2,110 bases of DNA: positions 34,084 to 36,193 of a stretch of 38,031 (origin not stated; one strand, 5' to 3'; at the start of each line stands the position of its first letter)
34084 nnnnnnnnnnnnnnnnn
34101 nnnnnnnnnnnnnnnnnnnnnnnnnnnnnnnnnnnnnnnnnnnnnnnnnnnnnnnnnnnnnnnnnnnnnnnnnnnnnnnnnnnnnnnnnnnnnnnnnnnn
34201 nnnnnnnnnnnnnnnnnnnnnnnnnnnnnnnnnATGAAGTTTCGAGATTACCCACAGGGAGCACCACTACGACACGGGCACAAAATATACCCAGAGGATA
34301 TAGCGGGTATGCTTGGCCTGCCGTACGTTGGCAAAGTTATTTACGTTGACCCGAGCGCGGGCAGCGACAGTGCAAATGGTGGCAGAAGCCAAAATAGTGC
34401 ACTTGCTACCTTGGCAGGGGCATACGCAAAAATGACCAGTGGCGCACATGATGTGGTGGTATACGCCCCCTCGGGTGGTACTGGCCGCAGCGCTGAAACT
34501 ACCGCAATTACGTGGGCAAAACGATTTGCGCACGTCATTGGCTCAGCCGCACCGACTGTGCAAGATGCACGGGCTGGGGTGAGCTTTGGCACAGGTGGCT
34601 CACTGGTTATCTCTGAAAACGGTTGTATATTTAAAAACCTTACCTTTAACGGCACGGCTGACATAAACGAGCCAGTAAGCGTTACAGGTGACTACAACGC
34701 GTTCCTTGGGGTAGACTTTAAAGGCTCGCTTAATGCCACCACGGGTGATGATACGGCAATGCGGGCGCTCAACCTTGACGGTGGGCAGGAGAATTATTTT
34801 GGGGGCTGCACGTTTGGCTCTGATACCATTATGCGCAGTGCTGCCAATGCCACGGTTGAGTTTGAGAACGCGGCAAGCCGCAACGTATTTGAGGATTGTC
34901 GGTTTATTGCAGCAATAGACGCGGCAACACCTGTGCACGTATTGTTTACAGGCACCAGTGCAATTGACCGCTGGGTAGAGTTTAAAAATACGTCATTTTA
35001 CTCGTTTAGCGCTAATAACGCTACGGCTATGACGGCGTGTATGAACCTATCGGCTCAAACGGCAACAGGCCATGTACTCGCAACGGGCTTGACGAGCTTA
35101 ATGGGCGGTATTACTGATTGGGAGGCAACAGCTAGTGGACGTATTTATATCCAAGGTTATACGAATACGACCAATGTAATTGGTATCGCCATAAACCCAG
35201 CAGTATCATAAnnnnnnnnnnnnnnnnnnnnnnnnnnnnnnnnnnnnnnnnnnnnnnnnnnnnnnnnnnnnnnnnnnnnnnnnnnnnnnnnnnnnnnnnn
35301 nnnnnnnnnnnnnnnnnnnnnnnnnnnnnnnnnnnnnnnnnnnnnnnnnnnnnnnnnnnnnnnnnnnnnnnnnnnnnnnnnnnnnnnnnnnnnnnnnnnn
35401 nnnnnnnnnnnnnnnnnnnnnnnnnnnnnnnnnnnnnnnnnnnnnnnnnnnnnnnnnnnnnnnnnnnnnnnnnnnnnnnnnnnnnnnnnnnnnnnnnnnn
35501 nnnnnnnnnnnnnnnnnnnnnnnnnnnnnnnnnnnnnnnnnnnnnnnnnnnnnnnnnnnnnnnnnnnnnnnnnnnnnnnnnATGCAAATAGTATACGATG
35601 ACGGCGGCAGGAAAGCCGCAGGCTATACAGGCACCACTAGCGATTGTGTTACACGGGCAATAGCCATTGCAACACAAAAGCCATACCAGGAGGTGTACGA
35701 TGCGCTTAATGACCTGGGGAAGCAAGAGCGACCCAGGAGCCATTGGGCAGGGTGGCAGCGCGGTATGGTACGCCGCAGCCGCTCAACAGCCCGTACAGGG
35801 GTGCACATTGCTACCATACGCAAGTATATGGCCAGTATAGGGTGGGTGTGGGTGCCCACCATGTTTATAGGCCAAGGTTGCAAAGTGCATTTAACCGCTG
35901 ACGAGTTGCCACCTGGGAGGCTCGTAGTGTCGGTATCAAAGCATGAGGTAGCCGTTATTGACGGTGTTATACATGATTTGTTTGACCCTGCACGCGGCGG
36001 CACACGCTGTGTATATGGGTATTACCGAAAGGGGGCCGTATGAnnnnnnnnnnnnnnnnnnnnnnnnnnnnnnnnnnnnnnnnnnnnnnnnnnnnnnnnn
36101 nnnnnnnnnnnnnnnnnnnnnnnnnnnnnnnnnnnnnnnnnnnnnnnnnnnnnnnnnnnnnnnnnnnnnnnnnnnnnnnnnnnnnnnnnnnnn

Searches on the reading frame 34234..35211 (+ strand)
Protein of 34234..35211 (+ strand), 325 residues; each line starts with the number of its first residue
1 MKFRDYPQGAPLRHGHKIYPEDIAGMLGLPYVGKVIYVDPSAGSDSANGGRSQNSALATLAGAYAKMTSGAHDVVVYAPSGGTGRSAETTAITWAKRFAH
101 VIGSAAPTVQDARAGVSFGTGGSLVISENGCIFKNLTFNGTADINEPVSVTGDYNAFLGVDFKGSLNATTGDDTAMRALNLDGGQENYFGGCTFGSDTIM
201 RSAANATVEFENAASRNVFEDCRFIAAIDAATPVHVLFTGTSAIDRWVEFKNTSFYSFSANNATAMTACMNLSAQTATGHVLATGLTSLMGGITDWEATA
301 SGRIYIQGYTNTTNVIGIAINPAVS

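Call 5: search_protein_families(library=pfam, proteins=[window:34234-35211:+], max_evalue=1)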
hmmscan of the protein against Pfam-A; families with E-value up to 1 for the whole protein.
window:34234-35211:+ (325 aa): 0 families

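Call 15: search_protein_families(library=phrogs, proteins=[window:34234-35211:+], max_evalue=0.1)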
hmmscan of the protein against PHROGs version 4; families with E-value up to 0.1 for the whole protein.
window:34234-35211:+ (325 aa): 0 families

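Call 17: find_related_loci(query=window:34234-35211:+, collection=viral_contigs, flank=4000)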
Query window:34234-35211:+ (325 aa) in viral_contigs; peptide patterns used: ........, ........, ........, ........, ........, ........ (x = any residue, [..] = any of these).
26 stretches matched a pattern; 25 encode a relative of the query (tblastn E <= 1e-3); 25 distinct loci.
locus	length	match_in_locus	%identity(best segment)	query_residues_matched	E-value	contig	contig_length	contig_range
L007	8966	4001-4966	78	2-325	4e-175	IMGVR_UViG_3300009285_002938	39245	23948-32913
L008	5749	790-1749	76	4-325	2e-166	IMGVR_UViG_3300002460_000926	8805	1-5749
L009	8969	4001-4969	75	2-325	4e-165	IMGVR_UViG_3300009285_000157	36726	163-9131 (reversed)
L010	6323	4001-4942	78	12-325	4e-164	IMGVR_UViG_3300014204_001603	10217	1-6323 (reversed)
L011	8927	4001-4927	73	17-325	2e-158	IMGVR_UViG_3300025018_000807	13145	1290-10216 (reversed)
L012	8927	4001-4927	73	17-325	2e-158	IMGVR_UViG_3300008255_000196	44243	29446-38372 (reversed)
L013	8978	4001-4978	71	2-325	5e-154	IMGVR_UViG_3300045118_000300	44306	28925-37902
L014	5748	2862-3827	73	2-325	1e-153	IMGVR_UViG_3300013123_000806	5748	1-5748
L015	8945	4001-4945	69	12-325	1e-148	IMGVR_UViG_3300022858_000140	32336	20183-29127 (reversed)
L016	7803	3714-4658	69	12-325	1e-148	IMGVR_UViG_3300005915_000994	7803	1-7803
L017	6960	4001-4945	69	12-325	1e-148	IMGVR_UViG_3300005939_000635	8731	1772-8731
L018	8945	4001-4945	69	12-325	1e-148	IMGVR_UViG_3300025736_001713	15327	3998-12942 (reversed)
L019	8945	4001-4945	69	12-325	1e-148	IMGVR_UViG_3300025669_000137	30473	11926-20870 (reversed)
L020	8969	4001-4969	68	2-325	7e-146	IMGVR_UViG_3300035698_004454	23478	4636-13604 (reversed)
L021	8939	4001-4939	70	12-325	7e-140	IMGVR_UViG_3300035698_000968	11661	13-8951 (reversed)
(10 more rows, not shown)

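Call 18: find_related_loci(query=window:34234-35211:+, collection=metagenome_contigs, flank=4000)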
Query window:34234-35211:+ (325 aa) in metagenome_contigs; peptide patterns used: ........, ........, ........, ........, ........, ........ (x = any residue, [..] = any of these).
85 stretches matched a pattern; 36 encode a relative of the query (tblastn E <= 1e-3); 36 distinct loci.
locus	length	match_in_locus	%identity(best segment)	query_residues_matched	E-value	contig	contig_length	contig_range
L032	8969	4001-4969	77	1-325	2e-170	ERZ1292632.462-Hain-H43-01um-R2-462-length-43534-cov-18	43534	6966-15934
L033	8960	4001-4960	76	4-325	4e-166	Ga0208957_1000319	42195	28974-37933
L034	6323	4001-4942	78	12-325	3e-164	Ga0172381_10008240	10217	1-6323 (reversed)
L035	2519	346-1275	79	15-325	4e-172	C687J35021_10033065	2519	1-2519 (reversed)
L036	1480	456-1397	80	12-325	2e-174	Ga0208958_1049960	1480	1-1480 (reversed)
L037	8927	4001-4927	73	17-325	1e-158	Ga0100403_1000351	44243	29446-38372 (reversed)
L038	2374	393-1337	72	12-325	3e-166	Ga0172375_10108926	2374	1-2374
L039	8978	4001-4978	71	2-325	4e-154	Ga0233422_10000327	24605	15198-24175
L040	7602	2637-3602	73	2-325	1e-152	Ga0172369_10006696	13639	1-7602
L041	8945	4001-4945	69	12-325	9e-149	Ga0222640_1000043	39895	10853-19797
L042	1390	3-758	82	74-325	2e-152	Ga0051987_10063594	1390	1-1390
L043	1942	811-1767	62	1-317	9e-138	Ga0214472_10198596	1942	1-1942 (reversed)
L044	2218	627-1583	64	2-324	7e-136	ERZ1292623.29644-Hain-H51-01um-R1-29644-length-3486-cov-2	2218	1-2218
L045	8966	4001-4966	64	4-324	5e-120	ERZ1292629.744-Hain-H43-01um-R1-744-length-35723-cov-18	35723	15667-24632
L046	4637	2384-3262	57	1-298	1e-99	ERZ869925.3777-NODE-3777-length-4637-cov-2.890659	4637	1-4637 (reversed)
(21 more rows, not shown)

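Call 25: search_solved_structures(query=window:34234-35211:+, max_evalue=1)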
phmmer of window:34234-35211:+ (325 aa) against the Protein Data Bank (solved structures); distinct sequences matched with E-value up to 1: 0.

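Call 29: find_homologous_proteins(query=window:34234-35208:+, max_evalue=0.00001)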
Query window:34234-35208:+ (325 aa): 470 proteins with E <= 0.00001 among 7102 candidates; the best 120 are listed.
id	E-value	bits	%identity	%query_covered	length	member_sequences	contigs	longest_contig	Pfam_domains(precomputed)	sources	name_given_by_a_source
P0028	9.6e-191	651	100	92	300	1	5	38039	-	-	-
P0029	4.2e-171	587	83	97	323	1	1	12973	-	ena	-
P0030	4.9e-170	583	82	97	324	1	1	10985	-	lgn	-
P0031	9.8e-167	572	80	100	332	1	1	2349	-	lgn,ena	-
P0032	1.9e-166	571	78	100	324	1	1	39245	-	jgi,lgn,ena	-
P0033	3.2e-165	567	82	97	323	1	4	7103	-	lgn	-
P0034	6.3e-164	563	78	99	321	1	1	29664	-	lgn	-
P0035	7.1e-164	563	80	97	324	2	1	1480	-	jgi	-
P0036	1.0e-163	562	80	97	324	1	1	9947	-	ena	-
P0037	1.9e-163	562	79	97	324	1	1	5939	-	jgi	-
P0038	1.0e-162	559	79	97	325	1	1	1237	-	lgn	-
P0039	2.7e-162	558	78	100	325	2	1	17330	-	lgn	-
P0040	1.6e-161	555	78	100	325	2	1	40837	-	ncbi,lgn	-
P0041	3.3e-161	554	79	99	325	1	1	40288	-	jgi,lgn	jgi:hypothetical protein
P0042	3.9e-161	554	77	100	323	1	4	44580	-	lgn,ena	-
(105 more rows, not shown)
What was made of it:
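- The spike protein itself is unusually conserved (65-83% identity), as expected of a protein with fixed virion contacts (call 29).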

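Call 47: predict_structure(alignment_id=A3)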
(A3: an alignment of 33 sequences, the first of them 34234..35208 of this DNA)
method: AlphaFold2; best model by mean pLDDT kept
length: 325 residues; sequences in the alignment: 33
mean_pLDDT: 82.3   pTM: 0.83
mean pLDDT of the five models: 82.3, 82.2, 81.1, 81.0, 72.6
residues with pLDDT >= 90: 147; 70-90: 115; 50-70: 33; < 50: 30
segments of 3 or more residues with pLDDT < 50: 1-4, 7-16, 24-29, 312-319
pLDDT, mean of each block of 10 residues (from residue 1): 47 50 48 86 93 93 92 91 88 93 77 88 93 92 86 95 78 80 94 80 82 93 90 90 91 90 85 87 89 84 77 48 52
secondary structure, 60 per line:
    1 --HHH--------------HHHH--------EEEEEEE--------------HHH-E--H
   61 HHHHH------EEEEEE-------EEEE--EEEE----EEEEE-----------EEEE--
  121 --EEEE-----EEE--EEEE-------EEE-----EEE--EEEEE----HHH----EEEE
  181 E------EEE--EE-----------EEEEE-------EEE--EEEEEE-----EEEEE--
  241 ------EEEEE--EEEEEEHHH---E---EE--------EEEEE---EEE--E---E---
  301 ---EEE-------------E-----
elements in order: H20-23 E32-38 H60-65 E72-77 E85-88 E91-94 E99-103 E115-118 E123-126 E132-134 E137-140 E148-150 E156-158 E161-165 E177-181 E188-190 E206-210 E218-220 E223-228 E234-238 E247-251 E254-259 E280-284 E288-290 E304-306
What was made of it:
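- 34234..35211 (+): 325-aa partner gene: a conserved, disordered N-terminal anchor of about 30 aa followed by a right-handed parallel beta-helix (tailspike-like virion protein). AF2 pTM 0.83, all-beta (call 47).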

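Call 54: fold_search(model_id=the predicted structure, library=pdb)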
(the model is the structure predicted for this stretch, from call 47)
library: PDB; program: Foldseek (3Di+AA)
matches with E <= 10: 440; with E <= 0.001: 5
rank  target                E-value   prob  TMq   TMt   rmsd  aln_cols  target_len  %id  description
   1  2nsp_A                2.4e-04  1.00  0.43  0.42   9.3       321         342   11  Crystal structure of pectin methylesterase D178A mutant in complex with hexasaccharide I (released 2007-09-18)
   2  7chu_A                3.2e-04  1.00  0.41  0.27   8.8       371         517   10  Geobacillus virus E2 - ORF18 (released 2021-04-14)
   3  5c1c                  5.8e-04  1.00  0.38  0.41  10.9       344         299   13  Crystal Structure of the Pectin Methylesterase from Aspergillus niger in Deglycosylated Form (released 2015-07-01)
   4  9qrm_B                8.5e-04  1.00  0.41  0.26  10.0       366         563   14  X-ray structure of Kp32gp38 in complex with K21 pyr5 (released 2025-09-03)
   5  1ru4                  8.9e-04  1.00  0.44  0.37   8.9       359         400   13  Crystal structure of pectate lyase Pel9A (released 2004-04-13)
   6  5c1e                  1.4e-03  1.00  0.35  0.37  12.4       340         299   11  Crystal Structure of the Pectin Methylesterase from Aspergillus niger in Penultimately Deglycosylated Form (N-acetylgluc (released 2015-07-01)
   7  1qjv_A                2.0e-03  1.00  0.44  0.42   9.5       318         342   11  Pectin methylesterase PemA from Erwinia chrysanthemi (released 2000-07-14)
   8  2ntb_A                2.2e-03  1.00  0.53  0.50   4.9       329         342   13  Crystal structure of pectin methylesterase in complex with hexasaccharide V (released 2007-09-18)
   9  5olq_A                2.5e-03  1.00  0.47  0.37   6.5       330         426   15  Rhamnogalacturonan lyase (released 2017-11-29)
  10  9ozd_B                3.4e-03  0.87  0.22  0.20  15.8       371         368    9  Crystal structure of the polysaccharide lyase RbmB from Vibrio cholerae bound to Vibrio Polysaccharide (released 2026-03-11)
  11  8wm1_A                3.5e-03  0.93  0.29  0.22  12.9       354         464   11  DHS dehydratase (released 2024-10-02)
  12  6w4q_D                3.9e-03  1.00  0.36  0.17  11.5       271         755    8  Crystal structure of full-length tailspike protein 2 (TSP2, ORF211) ) from Escherichia coli O157:H7 bacteriophage CAB1 (released 2021-01-20)
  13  4mr0_A                3.9e-03  0.96  0.31  0.23  13.5       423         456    8  Crystal structure of PfbA, a surface adhesin of Streptococcus pneumoniae (released 2014-02-05)
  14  5olr_C                4.1e-03  1.00  0.43  0.34   8.7       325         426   15  Rhamnogalacturonan lyase (released 2017-11-29)
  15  9ozl_D                4.5e-03  0.99  0.26  0.24  11.9       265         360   12  Crystal structure of the polysaccharide lyase RbmB from Vibrio cholerae (released 2026-03-11)
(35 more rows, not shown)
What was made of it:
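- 34234..35211 (+): Foldseek PDB matches at probability 1.0: pectin methylesterase, pectate lyase, GVE2 ORF18, Kp32gp38, CBA120 TSP2, Sf6 tailspike (call 54).
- Checked: Downstream is a 325-aa protein with a right-handed beta-helix fold (calls 47, 54).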

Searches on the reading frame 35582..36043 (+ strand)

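Call 5: search_protein_families(library=pfam, proteins=[window:35582-36043:+], max_evalue=1)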
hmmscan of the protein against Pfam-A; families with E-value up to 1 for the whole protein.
window:35582-36043:+ (153 aa): 0 families

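Call 15: search_protein_families(library=phrogs, proteins=[window:35582-36043:+], max_evalue=0.1)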
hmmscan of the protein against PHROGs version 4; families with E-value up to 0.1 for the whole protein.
window:35582-36043:+ (153 aa): 2 families
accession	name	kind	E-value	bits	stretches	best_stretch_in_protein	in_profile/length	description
phrog_3754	-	unknown function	1.5e-12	49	1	17-150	19-143/145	-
phrog_15863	-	unknown function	0.015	15.7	0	113-139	86-112/312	-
